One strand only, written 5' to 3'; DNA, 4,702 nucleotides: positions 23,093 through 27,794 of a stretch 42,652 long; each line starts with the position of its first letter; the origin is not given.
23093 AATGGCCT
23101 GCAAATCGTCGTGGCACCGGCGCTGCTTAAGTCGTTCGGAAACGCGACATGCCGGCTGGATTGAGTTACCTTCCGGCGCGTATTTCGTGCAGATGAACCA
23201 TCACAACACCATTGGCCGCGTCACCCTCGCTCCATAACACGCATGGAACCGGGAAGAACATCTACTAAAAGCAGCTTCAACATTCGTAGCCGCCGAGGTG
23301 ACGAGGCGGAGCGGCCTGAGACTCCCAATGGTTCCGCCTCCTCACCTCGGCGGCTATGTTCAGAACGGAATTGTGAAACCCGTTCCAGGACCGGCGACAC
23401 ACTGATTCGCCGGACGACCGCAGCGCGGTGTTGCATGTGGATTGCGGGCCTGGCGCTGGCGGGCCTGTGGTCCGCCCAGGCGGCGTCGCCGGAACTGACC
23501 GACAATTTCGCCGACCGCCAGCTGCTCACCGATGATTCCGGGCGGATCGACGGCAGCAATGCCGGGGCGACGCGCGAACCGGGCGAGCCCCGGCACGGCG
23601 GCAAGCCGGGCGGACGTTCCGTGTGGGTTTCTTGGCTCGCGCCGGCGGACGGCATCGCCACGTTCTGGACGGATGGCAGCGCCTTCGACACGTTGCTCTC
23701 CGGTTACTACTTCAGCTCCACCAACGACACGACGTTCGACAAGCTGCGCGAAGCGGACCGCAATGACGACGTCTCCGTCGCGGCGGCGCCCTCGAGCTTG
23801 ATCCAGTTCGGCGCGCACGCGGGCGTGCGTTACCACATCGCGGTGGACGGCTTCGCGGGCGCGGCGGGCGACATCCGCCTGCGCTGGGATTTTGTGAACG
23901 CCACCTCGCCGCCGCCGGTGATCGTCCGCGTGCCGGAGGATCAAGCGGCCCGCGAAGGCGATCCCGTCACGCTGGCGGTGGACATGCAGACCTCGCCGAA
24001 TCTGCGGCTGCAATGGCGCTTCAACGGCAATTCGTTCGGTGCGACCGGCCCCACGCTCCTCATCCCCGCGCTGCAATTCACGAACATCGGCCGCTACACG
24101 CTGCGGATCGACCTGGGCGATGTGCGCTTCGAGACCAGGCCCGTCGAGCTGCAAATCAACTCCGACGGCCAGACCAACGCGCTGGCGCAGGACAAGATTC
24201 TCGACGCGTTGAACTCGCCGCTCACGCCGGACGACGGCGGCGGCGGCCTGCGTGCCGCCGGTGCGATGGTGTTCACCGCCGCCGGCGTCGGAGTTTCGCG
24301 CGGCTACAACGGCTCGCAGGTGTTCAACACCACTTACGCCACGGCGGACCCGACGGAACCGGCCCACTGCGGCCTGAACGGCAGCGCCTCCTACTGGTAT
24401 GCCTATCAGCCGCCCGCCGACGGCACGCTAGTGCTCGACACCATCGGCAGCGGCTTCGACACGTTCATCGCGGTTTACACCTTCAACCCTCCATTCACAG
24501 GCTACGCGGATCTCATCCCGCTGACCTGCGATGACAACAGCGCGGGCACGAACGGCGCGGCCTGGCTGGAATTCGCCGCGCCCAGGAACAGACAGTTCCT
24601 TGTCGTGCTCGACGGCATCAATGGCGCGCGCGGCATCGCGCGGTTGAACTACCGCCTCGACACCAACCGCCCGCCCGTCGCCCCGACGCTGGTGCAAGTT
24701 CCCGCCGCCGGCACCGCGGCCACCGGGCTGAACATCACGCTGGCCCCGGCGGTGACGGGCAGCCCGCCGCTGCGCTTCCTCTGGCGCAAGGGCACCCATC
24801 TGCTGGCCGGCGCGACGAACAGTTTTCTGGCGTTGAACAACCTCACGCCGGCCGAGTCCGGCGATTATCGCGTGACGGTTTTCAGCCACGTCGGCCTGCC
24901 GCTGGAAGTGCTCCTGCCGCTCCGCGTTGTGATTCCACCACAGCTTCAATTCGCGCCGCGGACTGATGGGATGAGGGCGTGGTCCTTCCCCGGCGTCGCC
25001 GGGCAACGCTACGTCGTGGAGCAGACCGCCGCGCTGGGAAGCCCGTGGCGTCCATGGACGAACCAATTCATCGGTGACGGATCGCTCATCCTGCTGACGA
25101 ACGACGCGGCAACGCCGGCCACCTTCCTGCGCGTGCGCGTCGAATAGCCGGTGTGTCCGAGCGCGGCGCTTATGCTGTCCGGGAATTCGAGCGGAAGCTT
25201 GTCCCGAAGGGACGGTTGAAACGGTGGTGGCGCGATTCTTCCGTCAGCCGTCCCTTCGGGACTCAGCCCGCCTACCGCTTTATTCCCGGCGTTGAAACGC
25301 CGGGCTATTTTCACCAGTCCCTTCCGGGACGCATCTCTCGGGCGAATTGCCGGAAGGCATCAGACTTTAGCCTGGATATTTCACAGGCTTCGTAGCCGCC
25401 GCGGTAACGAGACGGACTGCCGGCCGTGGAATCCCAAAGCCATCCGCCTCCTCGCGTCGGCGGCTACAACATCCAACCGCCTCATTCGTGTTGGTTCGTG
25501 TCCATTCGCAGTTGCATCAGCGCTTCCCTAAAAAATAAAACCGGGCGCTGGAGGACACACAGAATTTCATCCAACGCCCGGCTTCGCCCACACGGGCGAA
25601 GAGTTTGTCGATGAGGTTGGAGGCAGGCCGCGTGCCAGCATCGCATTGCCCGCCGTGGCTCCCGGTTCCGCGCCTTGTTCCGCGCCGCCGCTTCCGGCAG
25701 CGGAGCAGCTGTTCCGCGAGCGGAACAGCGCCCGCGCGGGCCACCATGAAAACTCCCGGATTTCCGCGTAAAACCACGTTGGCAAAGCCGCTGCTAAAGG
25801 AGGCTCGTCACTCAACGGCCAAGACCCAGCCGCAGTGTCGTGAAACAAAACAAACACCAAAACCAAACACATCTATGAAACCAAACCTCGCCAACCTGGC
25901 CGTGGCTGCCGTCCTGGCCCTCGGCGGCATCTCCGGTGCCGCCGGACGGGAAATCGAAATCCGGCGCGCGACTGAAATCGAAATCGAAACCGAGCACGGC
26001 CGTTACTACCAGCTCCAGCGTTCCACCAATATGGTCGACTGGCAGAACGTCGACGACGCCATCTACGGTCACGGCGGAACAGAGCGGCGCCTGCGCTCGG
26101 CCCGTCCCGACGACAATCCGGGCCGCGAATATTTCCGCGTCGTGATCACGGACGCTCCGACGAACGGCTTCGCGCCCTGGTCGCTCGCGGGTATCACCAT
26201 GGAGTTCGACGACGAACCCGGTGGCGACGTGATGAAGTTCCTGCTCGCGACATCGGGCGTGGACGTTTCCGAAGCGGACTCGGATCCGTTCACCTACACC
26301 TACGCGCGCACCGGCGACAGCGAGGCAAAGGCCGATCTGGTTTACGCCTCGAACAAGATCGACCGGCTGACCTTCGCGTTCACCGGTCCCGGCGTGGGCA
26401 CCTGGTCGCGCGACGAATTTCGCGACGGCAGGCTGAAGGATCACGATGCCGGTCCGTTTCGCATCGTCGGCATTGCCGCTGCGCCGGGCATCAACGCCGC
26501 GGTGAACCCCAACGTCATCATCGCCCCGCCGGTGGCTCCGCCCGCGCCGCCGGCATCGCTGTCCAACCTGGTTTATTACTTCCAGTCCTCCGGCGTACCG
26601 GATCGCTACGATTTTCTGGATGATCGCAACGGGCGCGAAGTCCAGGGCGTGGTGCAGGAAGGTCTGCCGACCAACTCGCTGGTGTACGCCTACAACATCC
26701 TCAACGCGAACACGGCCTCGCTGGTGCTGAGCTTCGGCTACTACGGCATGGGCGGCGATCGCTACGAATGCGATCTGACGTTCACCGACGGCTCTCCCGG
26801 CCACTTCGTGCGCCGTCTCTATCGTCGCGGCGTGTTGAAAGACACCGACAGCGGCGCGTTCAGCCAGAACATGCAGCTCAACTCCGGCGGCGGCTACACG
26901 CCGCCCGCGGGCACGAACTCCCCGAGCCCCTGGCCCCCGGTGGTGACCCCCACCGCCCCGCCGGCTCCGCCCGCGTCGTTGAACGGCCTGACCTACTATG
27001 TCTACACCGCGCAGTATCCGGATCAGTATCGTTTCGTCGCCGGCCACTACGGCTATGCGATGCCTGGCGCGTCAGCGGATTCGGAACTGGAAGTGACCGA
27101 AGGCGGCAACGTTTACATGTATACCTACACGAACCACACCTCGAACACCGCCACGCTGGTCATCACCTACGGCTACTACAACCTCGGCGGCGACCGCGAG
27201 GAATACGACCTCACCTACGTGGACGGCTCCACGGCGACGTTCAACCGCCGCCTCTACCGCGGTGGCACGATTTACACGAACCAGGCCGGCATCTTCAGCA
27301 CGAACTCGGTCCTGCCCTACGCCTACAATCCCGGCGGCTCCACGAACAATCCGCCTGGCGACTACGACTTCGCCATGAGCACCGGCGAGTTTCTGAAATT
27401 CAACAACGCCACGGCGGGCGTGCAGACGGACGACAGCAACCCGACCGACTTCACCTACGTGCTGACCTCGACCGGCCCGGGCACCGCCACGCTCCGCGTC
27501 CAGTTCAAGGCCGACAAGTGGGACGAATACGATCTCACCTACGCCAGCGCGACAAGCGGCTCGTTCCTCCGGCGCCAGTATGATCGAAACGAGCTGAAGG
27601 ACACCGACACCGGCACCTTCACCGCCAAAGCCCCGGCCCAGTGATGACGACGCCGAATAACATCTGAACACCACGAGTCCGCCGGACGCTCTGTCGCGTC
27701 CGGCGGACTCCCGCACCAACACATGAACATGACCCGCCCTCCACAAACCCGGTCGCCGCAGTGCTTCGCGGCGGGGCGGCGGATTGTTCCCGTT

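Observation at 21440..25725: GTTCC-N6-GGAAC palindrome is confined to the regions upstream of the three sigma-54 promoters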

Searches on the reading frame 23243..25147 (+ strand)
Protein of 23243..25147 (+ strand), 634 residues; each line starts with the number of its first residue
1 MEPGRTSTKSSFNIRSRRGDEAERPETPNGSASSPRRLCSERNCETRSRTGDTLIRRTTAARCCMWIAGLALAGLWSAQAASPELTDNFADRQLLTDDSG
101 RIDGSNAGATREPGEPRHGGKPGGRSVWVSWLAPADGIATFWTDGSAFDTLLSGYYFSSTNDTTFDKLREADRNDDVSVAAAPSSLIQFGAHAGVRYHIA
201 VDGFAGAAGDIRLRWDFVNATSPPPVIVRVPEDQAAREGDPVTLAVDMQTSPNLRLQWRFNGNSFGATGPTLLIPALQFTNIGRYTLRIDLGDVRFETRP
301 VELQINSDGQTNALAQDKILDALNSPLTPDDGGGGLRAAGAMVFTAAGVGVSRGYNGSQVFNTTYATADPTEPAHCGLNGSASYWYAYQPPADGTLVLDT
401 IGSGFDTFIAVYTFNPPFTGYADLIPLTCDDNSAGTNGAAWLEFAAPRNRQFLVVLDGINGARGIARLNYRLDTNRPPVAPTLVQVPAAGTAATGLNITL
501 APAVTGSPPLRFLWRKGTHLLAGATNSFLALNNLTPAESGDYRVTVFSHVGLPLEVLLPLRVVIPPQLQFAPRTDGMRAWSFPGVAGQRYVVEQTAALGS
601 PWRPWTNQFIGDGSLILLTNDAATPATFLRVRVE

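Call 8: search_protein_families(library=pfam, proteins=[window:23243-25147:+], max_evalue=0.01)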
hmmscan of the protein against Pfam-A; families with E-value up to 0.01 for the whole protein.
window:23243-25147:+ (634 aa): 3 families
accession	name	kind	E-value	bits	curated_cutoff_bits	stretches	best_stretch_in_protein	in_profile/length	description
PF13927.12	Ig_3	-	2e-10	41.5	30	1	224-287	1-74/78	Immunoglobulin domain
PF07679.22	I-set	-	1.4e-07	31.9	23.7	0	225-267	1-43/90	Immunoglobulin I-set domain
PF13895.12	Ig_2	-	1.4e-06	28.8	27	1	225-304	2-78/79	Immunoglobulin domain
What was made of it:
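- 23435..25147 (+): Gene for a secreted Ig-domain protein. The ORF opens at 23243, but the probable start is 23435 (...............). Pfam Ig_3 (call 8).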

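Call 37: search_protein_families(library=ncbifam, proteins=[window:23435-25147:+], max_evalue=0.001)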
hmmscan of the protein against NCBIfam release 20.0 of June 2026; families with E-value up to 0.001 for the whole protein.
window:23435-25147:+ (570 aa): 0 families

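Call 78: search_protein_families(library=pfam, proteins=[window:23435-25147:+], max_evalue=5)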
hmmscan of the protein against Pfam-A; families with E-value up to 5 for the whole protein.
window:23435-25147:+ (570 aa): 3 families
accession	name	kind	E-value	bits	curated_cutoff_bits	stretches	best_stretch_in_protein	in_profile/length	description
PF13927.12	Ig_3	-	1.6e-10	41.8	30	2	160-223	1-74/78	Immunoglobulin domain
PF07679.22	I-set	-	1e-07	32.4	23.7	2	161-203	1-43/90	Immunoglobulin I-set domain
PF13895.12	Ig_2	-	1.1e-06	29.2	27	2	161-240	2-78/79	Immunoglobulin domain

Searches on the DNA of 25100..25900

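Call 83: search_rna_families(source=window, start=25100, end=25900, threshold=evalue, max_evalue=1)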
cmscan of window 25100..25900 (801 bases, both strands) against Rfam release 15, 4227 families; matches with E-value up to 1: 8.
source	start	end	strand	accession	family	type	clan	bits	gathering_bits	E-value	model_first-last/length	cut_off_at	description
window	25285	25331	+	RF01687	Acido-Lenti-1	Gene; sRNA;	-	31.9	37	2.8e-05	1-46/46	no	Acido-Lenti-1 RNA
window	25202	25262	+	RF04198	MIR8670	Gene; miRNA;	-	25.8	150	0.016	1-142/142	no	MIR8670 microRNA precursor family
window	25202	25261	+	RF04159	MIR1437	Gene; miRNA;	-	23.5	168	0.15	1-192/192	no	MIR1437 microRNA precursor family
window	25201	25261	-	RF04198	MIR8670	Gene; miRNA;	-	22.8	150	0.09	1-142/142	no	MIR8670 microRNA precursor family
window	25193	25310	+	RF01729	Termite-flg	Cis-reg;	-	21.1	40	0.33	1-106/106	no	Termite-flg RNA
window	25228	25262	+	RF01716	PhotoRC-I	Cis-reg;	-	16.8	45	0.12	1-44/44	no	PhotoRC-I RNA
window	25238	25263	+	RF01687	Acido-Lenti-1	Gene; sRNA;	-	16.2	37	0.49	1-46/46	no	Acido-Lenti-1 RNA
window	25201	25221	-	RF01687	Acido-Lenti-1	Gene; sRNA;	-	15.2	37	0.93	25-45/46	no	Acido-Lenti-1 RNA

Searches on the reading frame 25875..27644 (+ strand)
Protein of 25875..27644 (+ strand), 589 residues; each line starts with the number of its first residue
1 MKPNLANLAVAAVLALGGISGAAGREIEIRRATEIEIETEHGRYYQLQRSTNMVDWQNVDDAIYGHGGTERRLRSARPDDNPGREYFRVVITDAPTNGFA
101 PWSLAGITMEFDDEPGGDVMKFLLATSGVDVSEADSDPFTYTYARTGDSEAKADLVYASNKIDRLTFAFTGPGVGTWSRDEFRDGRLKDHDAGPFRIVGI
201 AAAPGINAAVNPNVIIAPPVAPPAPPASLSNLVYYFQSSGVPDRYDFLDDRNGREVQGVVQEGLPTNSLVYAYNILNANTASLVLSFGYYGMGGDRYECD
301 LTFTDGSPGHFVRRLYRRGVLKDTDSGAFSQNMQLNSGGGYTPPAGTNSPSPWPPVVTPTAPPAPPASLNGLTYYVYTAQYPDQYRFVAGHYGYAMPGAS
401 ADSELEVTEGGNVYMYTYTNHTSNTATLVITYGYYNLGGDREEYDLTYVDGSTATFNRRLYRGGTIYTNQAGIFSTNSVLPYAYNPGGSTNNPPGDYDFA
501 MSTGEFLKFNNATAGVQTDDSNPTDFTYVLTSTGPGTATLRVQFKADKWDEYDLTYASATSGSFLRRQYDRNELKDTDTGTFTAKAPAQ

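Call 8: search_protein_families(library=pfam, proteins=[window:25875-27644:+], max_evalue=0.01)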
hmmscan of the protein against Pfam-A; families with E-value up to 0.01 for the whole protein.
window:25875-27644:+ (589 aa): 0 families

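Call 37: search_protein_families(library=ncbifam, proteins=[window:25875-27644:+], max_evalue=0.001)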
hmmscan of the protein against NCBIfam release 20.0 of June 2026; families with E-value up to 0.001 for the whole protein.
window:25875-27644:+ (589 aa): 0 families

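Call 41: find_encoding_contigs(protein=window:25875-27644:+, flank=3000, max_places=4)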
Protein window:25875-27644:+ (589 aa): no gene with exactly this product is on record in the collection.
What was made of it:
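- Tried and rejected: It is not on record (call 41).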

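Call 78: search_protein_families(library=pfam, proteins=[window:25875-27644:+], max_evalue=5)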
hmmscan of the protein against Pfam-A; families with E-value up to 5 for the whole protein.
window:25875-27644:+ (589 aa): 0 families
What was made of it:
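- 25875..27644 (+): Gene for a secreted 589-aa protein of unknown function ('U589'). No family in Pfam or NCBIfam (calls 8, 37, 78).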
